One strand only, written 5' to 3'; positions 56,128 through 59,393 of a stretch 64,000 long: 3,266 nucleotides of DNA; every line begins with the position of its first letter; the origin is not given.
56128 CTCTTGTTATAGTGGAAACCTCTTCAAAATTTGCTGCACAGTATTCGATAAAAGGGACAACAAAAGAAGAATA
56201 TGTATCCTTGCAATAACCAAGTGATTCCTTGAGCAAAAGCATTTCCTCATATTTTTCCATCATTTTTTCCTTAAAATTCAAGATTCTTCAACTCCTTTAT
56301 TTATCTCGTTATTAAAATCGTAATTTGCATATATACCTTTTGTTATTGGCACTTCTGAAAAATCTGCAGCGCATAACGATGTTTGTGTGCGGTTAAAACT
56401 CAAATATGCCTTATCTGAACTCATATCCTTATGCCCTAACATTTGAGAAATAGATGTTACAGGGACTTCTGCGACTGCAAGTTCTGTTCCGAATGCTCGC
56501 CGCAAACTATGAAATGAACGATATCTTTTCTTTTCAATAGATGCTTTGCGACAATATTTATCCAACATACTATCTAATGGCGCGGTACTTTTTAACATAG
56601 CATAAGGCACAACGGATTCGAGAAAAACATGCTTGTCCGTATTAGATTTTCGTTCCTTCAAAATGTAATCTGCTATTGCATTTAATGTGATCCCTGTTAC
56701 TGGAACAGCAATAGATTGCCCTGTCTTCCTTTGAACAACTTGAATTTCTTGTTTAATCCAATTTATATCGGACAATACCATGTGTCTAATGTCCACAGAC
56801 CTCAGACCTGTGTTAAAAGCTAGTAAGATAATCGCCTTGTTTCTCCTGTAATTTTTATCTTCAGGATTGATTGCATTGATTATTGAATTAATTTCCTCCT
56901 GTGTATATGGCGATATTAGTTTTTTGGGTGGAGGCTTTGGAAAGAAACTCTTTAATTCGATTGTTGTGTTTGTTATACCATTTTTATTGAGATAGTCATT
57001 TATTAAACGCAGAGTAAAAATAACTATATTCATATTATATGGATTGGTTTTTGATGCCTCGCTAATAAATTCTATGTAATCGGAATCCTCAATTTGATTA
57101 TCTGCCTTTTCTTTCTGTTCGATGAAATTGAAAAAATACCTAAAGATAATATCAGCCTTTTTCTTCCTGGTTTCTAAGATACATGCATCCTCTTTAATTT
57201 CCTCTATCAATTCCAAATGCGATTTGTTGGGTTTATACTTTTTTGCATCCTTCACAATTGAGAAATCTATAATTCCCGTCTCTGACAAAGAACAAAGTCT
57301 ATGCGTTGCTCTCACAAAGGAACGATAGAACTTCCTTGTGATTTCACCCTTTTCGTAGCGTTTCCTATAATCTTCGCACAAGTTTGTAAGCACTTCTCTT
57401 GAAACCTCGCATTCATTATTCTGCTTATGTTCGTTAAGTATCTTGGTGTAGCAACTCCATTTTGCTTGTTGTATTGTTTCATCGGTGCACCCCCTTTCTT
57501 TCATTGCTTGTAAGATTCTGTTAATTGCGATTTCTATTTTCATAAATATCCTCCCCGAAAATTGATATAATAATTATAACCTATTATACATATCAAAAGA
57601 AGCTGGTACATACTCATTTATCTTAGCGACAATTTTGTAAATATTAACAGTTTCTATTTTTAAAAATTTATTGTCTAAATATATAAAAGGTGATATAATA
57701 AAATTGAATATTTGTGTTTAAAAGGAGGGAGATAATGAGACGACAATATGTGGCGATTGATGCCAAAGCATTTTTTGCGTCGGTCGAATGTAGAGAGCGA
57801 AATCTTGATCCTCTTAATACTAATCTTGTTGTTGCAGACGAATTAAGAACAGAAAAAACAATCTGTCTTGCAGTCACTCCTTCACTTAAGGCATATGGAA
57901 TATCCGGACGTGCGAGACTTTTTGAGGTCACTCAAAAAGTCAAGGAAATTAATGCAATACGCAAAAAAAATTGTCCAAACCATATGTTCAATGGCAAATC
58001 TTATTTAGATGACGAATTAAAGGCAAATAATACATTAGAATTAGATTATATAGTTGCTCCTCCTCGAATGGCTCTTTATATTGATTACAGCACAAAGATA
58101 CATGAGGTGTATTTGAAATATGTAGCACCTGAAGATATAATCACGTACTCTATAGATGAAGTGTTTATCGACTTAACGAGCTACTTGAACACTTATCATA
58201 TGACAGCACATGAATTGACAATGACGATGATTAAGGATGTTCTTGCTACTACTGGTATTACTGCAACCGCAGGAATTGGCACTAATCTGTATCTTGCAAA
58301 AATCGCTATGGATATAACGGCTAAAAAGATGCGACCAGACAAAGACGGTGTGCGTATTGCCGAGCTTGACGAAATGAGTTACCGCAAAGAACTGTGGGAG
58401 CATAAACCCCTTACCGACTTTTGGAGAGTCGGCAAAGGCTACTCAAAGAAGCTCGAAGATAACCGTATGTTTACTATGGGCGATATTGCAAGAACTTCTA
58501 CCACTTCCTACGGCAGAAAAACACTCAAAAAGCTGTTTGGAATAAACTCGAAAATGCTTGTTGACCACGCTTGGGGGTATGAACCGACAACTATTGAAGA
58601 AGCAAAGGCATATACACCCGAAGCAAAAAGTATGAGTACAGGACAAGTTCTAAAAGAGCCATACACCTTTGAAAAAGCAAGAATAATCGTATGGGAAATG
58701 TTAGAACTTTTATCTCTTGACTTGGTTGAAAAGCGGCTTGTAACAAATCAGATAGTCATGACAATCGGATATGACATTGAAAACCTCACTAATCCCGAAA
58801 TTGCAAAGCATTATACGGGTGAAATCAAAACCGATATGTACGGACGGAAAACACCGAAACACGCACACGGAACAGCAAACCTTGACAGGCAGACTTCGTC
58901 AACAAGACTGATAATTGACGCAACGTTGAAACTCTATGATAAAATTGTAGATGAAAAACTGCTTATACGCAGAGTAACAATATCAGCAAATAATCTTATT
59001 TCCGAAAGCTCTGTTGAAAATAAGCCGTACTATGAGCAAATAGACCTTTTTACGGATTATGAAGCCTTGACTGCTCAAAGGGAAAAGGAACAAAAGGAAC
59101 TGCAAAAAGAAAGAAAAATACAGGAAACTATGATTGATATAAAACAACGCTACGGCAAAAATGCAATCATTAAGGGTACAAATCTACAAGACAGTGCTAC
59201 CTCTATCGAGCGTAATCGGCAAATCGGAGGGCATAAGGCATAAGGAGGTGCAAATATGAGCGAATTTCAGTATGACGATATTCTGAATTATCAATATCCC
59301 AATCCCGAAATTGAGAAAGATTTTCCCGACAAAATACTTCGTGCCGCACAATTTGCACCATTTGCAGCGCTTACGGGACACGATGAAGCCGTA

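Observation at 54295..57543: Recombinase-in-trio module: three mutually divergent, translationally coupled tyrosine recombinases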

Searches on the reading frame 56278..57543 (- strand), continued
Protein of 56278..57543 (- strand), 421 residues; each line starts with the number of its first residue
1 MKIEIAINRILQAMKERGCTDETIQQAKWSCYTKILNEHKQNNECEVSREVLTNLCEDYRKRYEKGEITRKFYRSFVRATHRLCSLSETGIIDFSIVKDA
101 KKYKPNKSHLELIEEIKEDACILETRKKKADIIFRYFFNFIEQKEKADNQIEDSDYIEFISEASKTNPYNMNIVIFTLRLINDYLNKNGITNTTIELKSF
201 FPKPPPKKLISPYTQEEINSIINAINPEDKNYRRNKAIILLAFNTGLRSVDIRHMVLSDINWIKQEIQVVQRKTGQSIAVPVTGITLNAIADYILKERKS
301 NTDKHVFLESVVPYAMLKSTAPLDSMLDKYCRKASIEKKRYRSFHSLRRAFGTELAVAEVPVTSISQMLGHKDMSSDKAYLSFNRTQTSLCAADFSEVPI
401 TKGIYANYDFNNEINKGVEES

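Call 59: predict_structure(alignment_id=A1)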
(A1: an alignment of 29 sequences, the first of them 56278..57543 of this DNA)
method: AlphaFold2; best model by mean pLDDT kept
length: 421 residues; sequences in the alignment: 29
mean_pLDDT: 77.0   pTM: 0.48
mean pLDDT of the five models: 77.0, 76.2, 73.9, 72.1, 71.0
residues with pLDDT >= 90: 75; 70-90: 236; 50-70: 62; < 50: 48
segments of 3 or more residues with pLDDT < 50: 375-383, 389-421
pLDDT, mean of each block of 10 residues (from residue 1): 93 89 86 93 90 89 80 88 89 69 76 86 75 90 88 92 77 90 91 83 58 82 87 87 81 85 86 81 80 81 67 60 83 81 74 69 65 51 49 43 38 37 32
secondary structure, 60 per line:
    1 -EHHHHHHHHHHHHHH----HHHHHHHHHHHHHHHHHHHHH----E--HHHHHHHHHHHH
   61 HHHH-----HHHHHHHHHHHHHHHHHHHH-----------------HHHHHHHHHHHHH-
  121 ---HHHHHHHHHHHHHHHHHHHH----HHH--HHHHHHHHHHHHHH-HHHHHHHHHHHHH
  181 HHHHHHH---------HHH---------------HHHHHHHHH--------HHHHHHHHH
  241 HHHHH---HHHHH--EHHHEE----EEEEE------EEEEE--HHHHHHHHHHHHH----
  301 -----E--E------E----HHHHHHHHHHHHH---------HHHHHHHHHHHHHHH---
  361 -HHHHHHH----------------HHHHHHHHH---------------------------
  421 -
elements in order: H3-16 H21-41 H49-64 H70-89 H107-119 H124-143 H153-166 H168-187 H215-223 H232-245 H249-253 E266-270 E277-281 H284-296 H321-333 H343-357 H362-368 H385-393

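Call 86: fold_search(model_id=the predicted structure, library=pdb)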
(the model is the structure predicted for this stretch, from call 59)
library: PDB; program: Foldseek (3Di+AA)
matches with E <= 10: 163; with E <= 0.001: 83
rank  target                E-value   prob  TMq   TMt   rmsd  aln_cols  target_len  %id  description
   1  5hxy_A                1.2e-11  1.00  0.37  0.54  11.2       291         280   19  Crystal structure of XerA recombinase (released 2017-02-01)
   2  5hxy_B                2.3e-11  1.00  0.37  0.54  11.4       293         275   19  Crystal structure of XerA recombinase (released 2017-02-01)
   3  5hxy_C                2.7e-11  1.00  0.37  0.54  11.1       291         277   18  Crystal structure of XerA recombinase (released 2017-02-01)
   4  5hxy_D                1.7e-10  1.00  0.37  0.55  11.4       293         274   18  Crystal structure of XerA recombinase (released 2017-02-01)
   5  4a8e                  2.1e-10  1.00  0.34  0.53  14.3       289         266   22  The structure of a dimeric Xer recombinase from archaea (released 2012-12-05)
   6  5hxy_F                2.7e-10  1.00  0.36  0.54  11.3       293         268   17  Crystal structure of XerA recombinase (released 2017-02-01)
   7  2a3v_B                5.1e-10  1.00  0.35  0.45  12.2       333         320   16  Structural basis for broad DNA-specificity in integron recombination (released 2006-05-02)
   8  2a3v_A                1.5e-09  1.00  0.35  0.46  12.1       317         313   17  Structural basis for broad DNA-specificity in integron recombination (released 2006-05-02)
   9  5jjv_B                2.0e-09  1.00  0.39  0.45  12.9       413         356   14  Crystal structure of XerH site-specific recombinase bound to palindromic difH substrate: post-cleavage complex (released 2016-12-28)
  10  1z19_B                2.2e-09  1.00  0.35  0.50   9.5       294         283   16  Crystal structure of a lambda integrase(75-356) dimer bound to a COC' core site (released 2005-06-28)
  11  1z1b_A                2.8e-09  1.00  0.36  0.42  16.4       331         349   15  Crystal structure of a lambda integrase dimer bound to a COC' core site (released 2005-06-28)
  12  2a3v_C                3.1e-09  1.00  0.34  0.45  12.2       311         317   17  Structural basis for broad DNA-specificity in integron recombination (released 2006-05-02)
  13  6en2_A                5.3e-09  1.00  0.39  0.51  10.4       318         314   14  Structure of the Tn1549 transposon Integrase (aa 82-397, R225K) in complex with a circular intermediate DNA (CI6b-DNA) (released 2018-04-04)
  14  5jjv_A                5.9e-09  1.00  0.39  0.46  11.1       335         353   14  Crystal structure of XerH site-specific recombinase bound to palindromic difH substrate: post-cleavage complex (released 2016-12-28)
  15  1z1g_A                6.5e-09  1.00  0.35  0.41  16.3       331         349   15  Crystal structure of a lambda integrase tetramer bound to a Holliday junction (released 2005-06-28)
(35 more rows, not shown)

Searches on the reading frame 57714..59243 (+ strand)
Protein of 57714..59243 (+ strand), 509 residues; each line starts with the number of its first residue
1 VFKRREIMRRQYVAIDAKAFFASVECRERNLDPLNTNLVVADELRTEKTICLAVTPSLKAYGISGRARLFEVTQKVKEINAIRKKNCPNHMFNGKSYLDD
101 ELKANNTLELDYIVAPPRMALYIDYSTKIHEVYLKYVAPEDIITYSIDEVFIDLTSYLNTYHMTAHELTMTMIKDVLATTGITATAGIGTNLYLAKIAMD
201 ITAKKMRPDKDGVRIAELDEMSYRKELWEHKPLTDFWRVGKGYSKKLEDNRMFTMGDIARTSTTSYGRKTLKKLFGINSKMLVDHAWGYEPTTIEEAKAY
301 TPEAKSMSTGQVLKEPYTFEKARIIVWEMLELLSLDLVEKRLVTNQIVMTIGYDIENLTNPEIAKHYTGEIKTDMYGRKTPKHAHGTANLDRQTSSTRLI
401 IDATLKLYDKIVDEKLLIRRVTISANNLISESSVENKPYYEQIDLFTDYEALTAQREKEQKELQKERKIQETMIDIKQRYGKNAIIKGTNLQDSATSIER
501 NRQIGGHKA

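Call 3: search_protein_families(library=pfam, proteins=[window:57714-59243:+], max_evalue=0.01)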
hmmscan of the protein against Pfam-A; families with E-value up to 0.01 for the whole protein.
window:57714-59243:+ (509 aa): 2 families
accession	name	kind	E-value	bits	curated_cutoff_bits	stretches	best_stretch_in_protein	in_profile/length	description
PF00817.25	IMS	-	4.8e-25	88.6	23.2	1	15-200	1-148/148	impB/mucB/samB family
PF11799.13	IMS_C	-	2.7e-11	44.3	20.7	1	305-433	2-104/109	impB/mucB/samB family C-terminal domain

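Call 4: search_protein_families(library=ncbifam, proteins=[window:57714-59243:+], max_evalue=0.01)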
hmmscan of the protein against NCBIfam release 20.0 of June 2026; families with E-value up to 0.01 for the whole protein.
window:57714-59243:+ (509 aa): 10 families
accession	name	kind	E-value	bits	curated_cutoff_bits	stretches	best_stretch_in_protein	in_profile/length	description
NF002848.0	PRK03103.1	subfamily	6.3e-45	153.3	381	2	111-507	71-408/410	DNA polymerase IV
NF002492.0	PRK01810.1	equivalog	2.8e-24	85.6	399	1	111-496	77-400/412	DNA polymerase IV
NF002677.0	PRK02406.1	equivalog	1.2e-22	80.6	256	1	111-341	72-282/357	DNA polymerase IV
NF002751.0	PRK02794.1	equivalog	6.5e-22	78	371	1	112-350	103-322/425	DNA polymerase IV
NF003015.0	PRK03858.1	subfamily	4.1e-16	59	367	1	112-347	69-285/399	DNA polymerase IV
NF002955.0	PRK03609.1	subfamily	2.9e-15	56.1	431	1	118-269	73-216/422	translesion error-prone DNA polymerase V subunit UmuC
NF002882.0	PRK03348.1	equivalog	2.4e-14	53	389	1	104-309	64-250/461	DNA polymerase IV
NF002292.0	PRK01216.1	equivalog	1.3e-10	40.8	339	1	111-262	70-209/351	DNA polymerase IV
NF010731.0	PRK14133.1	equivalog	3.8e-10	39.5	362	1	114-351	71-285/352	DNA polymerase IV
NF002883.0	PRK03352.1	equivalog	1.2e-09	37.9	330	1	120-349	83-289/347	DNA polymerase IV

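Call 61: find_encoding_contigs(protein=window:57735-59243:+, flank=10000, max_places=10)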
Protein window:57735-59243:+ (502 aa): no gene with exactly this product is on record in the collection.

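Call 73: search_protein_families(library=phrogs, proteins=[window:57735-59243:+], max_evalue=0.01)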
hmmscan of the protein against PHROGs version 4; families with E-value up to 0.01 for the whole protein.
window:57735-59243:+ (502 aa): 2 families
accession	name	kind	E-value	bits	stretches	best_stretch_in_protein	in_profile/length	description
phrog_1268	-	DNA, RNA and nucleotide metabolism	2.2e-65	222.2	1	3-502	2-415/425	DNA polymerase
phrog_14662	-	unknown function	1.6e-06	28.9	1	379-501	72-175/186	-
